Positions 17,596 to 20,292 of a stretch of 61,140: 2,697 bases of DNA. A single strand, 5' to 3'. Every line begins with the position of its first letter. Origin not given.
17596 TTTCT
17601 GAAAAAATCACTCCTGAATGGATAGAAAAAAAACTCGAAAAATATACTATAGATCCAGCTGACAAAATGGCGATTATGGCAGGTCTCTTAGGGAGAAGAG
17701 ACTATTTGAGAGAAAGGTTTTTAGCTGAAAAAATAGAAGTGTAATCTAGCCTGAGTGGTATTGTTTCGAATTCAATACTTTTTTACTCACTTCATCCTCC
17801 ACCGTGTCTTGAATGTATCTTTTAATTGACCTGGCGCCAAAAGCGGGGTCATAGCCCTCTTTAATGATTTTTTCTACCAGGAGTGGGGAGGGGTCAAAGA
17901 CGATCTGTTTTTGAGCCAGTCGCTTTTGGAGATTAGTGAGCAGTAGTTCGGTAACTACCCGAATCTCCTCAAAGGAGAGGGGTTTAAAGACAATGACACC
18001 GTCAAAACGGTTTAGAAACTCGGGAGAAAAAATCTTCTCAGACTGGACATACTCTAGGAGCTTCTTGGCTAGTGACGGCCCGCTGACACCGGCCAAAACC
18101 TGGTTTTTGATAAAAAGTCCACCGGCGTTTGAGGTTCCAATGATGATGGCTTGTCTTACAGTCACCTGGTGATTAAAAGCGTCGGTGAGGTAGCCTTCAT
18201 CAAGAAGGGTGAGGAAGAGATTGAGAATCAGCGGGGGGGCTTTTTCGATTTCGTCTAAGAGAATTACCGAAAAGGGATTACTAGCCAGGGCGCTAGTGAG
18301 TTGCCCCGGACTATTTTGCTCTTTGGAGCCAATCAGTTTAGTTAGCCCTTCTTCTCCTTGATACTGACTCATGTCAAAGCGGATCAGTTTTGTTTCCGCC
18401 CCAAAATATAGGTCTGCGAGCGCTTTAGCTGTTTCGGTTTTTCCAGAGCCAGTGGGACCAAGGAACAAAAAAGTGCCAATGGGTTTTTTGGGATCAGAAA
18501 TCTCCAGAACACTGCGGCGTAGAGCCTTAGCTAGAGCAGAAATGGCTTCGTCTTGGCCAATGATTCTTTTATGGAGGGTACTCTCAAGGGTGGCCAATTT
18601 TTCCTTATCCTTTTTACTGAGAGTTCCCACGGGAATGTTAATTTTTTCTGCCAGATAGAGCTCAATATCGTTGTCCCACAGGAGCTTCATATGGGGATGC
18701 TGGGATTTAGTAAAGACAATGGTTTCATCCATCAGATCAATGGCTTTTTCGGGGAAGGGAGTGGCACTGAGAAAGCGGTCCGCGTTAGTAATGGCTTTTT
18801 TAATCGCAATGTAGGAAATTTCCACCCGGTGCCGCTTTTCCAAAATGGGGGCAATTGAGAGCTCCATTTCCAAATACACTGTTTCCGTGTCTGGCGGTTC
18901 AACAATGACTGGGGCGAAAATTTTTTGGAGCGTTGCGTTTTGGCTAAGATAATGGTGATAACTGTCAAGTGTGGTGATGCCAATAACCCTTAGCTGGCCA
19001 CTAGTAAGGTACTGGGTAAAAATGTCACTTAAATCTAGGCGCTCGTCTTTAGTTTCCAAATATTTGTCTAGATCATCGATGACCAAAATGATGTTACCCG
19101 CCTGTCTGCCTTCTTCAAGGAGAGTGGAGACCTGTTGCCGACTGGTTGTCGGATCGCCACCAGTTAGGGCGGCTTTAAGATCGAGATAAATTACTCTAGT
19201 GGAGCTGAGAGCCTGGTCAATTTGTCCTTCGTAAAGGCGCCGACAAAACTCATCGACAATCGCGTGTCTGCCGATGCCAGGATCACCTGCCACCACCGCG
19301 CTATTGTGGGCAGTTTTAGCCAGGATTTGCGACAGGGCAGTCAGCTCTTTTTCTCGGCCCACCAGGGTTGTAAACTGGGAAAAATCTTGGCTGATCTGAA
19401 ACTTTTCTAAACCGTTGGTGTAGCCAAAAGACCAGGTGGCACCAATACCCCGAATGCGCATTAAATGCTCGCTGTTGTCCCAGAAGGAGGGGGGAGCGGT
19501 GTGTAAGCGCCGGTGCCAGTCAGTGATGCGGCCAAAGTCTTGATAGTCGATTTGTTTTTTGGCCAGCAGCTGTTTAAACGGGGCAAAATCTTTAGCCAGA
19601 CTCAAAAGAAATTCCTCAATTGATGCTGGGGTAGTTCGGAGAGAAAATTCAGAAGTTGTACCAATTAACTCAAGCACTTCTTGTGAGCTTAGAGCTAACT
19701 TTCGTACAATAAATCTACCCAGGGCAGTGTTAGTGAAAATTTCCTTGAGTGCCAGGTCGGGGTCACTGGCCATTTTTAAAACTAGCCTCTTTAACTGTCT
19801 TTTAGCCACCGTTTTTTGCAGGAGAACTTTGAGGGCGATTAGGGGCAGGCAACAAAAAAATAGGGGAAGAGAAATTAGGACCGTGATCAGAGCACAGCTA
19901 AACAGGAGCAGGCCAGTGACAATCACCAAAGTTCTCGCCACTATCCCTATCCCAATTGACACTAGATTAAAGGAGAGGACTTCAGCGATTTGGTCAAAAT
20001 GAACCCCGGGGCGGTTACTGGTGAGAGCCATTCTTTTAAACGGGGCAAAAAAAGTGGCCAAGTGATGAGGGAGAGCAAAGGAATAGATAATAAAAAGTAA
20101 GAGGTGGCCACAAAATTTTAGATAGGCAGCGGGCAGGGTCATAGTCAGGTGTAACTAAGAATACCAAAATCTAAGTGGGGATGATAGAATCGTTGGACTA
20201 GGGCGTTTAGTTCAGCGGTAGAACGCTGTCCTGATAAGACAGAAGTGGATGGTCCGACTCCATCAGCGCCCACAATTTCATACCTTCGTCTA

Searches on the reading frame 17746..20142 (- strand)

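Call 70: search_protein_families(library=pfam, proteins=[window:17746-20142:-], max_evalue=0.001)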
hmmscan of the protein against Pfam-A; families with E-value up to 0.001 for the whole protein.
window:17746-20142:- (798 aa): 8 families
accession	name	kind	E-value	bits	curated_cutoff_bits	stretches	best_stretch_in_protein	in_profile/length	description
PF07724.20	AAA_2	-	5.5e-38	131.1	27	1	553-714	1-164/166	AAA domain (Cdc48 subfamily)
PF10431.15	ClpB_D2-small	-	2e-17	63.4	21.9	1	722-793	1-72/81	C-terminal, D2-small domain, of ClpB protein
PF07728.20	AAA_5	-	1.2e-12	48.5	22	1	558-675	2-125/139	AAA domain (dynein-related subfamily)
PF00004.35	AAA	-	2.1e-12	48.1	21.2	1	559-650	2-95/131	ATPase family associated with various cellular activities (AAA)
PF17871.7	AAA_lid_9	-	8.2e-10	39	22.8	1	429-484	11-66/104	AAA lid domain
PF13191.12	AAA_16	-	8.4e-10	39.8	32.6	1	260-361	2-144/167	AAA ATPase domain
PF13401.12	AAA_22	-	3.7e-06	27.7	27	0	559-648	9-109/130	AAA domain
PF20030.5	bpMoxR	-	0.00019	21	27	0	559-673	35-146/205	MoxR domain in the MoxR-vWA-beta-propeller ternary systems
